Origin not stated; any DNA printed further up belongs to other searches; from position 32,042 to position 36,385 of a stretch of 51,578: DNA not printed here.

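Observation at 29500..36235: A roughly 7-kb stretch with strong C/T (pyrimidine) bias on the coding strand leaves several + frames open for hundreds of codons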

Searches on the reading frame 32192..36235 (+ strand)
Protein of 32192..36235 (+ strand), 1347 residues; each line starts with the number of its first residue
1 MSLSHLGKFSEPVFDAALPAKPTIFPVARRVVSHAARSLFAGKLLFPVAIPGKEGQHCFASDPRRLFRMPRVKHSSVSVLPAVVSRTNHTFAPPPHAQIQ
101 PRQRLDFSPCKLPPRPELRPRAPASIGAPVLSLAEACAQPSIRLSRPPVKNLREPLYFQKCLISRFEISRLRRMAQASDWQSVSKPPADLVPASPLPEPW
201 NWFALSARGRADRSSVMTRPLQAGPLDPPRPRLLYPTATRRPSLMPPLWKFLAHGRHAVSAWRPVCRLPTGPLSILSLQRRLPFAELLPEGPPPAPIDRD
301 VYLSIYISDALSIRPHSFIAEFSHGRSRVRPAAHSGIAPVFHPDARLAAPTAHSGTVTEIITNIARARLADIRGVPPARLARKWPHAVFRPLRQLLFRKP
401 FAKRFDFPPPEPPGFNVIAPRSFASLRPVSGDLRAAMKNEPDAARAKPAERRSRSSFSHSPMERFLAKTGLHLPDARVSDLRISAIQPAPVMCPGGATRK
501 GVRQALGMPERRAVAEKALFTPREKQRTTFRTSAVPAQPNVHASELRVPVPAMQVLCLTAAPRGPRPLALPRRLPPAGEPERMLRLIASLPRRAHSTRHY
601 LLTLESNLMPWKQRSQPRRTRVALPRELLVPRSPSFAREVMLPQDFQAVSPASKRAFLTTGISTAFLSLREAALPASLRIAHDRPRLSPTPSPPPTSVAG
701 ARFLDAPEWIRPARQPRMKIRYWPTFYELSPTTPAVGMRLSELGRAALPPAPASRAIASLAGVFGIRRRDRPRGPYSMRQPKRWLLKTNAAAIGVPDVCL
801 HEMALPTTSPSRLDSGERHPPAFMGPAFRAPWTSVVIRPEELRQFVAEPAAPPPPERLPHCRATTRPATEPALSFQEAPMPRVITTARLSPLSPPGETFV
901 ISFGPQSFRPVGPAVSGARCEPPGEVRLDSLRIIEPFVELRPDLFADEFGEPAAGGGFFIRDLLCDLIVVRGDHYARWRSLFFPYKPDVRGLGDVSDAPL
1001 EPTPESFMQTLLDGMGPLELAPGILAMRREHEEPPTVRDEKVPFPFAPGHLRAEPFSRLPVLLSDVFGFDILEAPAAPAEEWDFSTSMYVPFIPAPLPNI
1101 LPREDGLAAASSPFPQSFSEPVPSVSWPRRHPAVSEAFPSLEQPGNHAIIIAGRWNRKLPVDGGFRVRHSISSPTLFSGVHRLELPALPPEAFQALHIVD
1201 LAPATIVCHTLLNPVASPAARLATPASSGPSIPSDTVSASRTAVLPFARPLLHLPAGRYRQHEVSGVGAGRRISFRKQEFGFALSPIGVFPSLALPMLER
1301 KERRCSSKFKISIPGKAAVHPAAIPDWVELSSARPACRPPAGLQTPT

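Call 6: search_protein_families(library=pfam, proteins=[window:32192-36235:+], max_evalue=0.01)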
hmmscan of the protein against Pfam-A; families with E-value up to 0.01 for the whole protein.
window:32192-36235:+ (1347 aa): 0 families

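Call 8: find_homologous_proteins(query=window:32192-36232:+)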
Query window:32192-36232:+ (1347 aa): 6 proteins with E <= 0.001 among 8000 candidates.
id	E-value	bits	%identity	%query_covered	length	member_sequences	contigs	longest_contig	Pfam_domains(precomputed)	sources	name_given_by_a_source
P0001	0.0e+0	1981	70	100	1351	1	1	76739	-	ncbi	-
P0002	0.0e+0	1644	59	100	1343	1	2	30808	-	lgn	-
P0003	0.0e+0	1097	46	100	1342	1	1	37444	-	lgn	-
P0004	9.6e-119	416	32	73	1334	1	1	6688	-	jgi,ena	-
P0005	4.6e-69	252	32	55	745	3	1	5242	-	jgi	-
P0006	1.8e-63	233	29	46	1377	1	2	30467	-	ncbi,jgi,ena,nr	ncbi:MAG TPA: hypothetical protein PLP29_15410 [Candidatus Ozemobacteraceae bacterium]|nr:hypothetic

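Call 28: search_protein_families(library=ncbifam, proteins=[window:32192-36232:+], max_evalue=0.01)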
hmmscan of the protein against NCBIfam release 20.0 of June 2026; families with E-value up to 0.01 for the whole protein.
window:32192-36232:+ (1347 aa): 0 families

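Call 33: find_homologous_proteins(query=A1)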
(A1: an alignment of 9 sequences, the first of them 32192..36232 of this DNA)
Query A1 (9 sequences) (1347 aa, profile of the alignment): 7 proteins with E <= 0.001 among 8000 candidates.
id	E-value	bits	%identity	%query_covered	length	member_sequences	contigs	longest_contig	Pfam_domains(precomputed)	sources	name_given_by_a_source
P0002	0.0e+0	1949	59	100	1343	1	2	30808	-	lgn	-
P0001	0.0e+0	1933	70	100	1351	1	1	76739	-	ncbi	-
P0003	0.0e+0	1886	46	100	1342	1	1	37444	-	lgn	-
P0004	0.0e+0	1735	32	73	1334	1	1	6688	-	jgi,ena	-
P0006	0.0e+0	1466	29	46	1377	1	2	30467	-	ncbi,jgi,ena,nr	ncbi:MAG TPA: hypothetical protein PLP29_15410 [Candidatus Ozemobacteraceae bacterium]|nr:hypothetic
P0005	0.0e+0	1018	32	55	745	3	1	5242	-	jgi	-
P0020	4.8e-284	964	100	51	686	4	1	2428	-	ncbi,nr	ncbi:MAG TPA: hypothetical protein PLY73_10710, partial [Candidatus Ozemobacteraceae bacterium]|nr:h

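Call 59: predict_structure(alignment_id=A4)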
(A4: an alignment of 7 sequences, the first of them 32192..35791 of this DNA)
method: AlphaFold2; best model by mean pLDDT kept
length: 1200 residues; sequences in the alignment: 7
mean_pLDDT: 28.0   pTM: 0.22
mean pLDDT of the five models: 28.0, 26.0, 23.6, 23.3, 23.0
residues with pLDDT >= 90: 0; 70-90: 0; 50-70: 0; < 50: 1200
segments of 3 or more residues with pLDDT < 50: 1-1200
pLDDT, mean of each block of 10 residues (from residue 1): 35 43 37 42 37 34 33 27 26 28 25 27 25 25 27 33 36 33 30 31 26 25 30 27 28 23 26 28 25 32 22 26 23 25 26 30 30 28 32 32 29 29 25 24 28 25 25 26 26 28 29 26 27 26 25 25 29 35 31 32 31 28 26 27 30 27 23 28 27 27 29 27 26 26 28 28 26 30 30 27 27 28 27 26 28 30 24 27 25 29 26 27 28 27 28 27 24 24 27 29 31 29 27 31 29 27 24 30 25 29 28 29 25 25 26 25 24 24 29 32
secondary structure, 60 per line:
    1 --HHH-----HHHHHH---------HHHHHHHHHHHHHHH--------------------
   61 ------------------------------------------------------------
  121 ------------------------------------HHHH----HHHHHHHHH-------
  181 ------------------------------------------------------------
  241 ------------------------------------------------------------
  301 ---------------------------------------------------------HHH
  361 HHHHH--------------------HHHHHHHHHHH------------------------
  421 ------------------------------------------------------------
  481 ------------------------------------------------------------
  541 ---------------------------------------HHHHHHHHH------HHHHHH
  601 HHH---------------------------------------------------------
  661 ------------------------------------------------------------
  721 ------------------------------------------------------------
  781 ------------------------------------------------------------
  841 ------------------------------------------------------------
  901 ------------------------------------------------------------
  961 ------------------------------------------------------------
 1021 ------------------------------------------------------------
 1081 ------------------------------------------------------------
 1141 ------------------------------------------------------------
elements in order (helices of 4 or more, strands of 3 or more residues): H11-16 H26-40 H157-160 H165-173 H358-365 H386-396 H580-588 H595-603

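Call 65: search_solved_structures(query=A4, max_evalue=1)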
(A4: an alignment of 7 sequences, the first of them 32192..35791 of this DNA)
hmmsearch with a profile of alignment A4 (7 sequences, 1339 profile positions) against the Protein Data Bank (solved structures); distinct sequences matched with E-value up to 1: 0.

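Call 76: list_cluster_members(proteins=[window:32192-36232:+, window:28566-32192:+, window:28587-32192:+, window:30323-32047:+, window:32518-33420:+, window:34728-35300:+, window:29805-30713:-, window:34451-35338:-, window:31407-32078:-])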
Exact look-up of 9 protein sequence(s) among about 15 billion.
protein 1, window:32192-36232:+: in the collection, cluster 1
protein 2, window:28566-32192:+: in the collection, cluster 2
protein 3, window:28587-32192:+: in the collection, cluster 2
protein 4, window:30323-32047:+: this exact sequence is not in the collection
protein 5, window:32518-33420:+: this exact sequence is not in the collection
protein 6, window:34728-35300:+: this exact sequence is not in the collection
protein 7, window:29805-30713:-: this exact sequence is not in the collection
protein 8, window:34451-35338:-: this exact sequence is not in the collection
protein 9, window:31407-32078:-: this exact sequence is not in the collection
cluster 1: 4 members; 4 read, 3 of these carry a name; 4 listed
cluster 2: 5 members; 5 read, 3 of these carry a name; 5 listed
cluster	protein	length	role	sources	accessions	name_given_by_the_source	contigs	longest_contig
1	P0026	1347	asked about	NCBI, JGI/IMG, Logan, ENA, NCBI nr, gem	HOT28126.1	MAG TPA: hypothetical protein PLU72_08040 [Candidatus Ozemobacteraceae bacterium] | hypothetical protein [Candidatus Ozemobacteraceae bacterium]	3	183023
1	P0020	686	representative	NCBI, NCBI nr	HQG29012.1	MAG TPA: hypothetical protein PLY73_10710, partial [Candidatus Ozemobacteraceae bacterium] | hypothetical protein [Candidatus Ozemobacteraceae bacterium]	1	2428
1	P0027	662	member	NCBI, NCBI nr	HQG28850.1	MAG TPA: hypothetical protein PLY73_09830, partial [Candidatus Ozemobacteraceae bacterium] | hypothetical protein [Candidatus Ozemobacteraceae bacterium]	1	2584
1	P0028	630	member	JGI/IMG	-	-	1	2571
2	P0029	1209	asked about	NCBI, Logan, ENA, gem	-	-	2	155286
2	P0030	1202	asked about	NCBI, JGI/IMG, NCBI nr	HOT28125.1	MAG TPA: hypothetical protein PLU72_08035 [Candidatus Ozemobacteraceae bacterium] | hypothetical protein [Candidatus Ozemobacteraceae bacterium]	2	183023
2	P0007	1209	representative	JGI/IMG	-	-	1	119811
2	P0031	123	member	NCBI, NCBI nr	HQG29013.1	MAG TPA: hypothetical protein PLY73_10715, partial [Candidatus Ozemobacteraceae bacterium] | hypothetical protein [Candidatus Ozemobacteraceae bacterium]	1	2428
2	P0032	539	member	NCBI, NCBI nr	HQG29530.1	MAG TPA: hypothetical protein PLY73_13345, partial [Candidatus Ozemobacteraceae bacterium] | hypothetical protein [Candidatus Ozemobacteraceae bacterium]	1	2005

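Call 82: search_protein_families(library=padloc, proteins=[window:32192-36232:+], max_evalue=0.001)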
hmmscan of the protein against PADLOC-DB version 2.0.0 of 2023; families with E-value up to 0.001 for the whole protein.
window:32192-36232:+ (1347 aa): 0 families
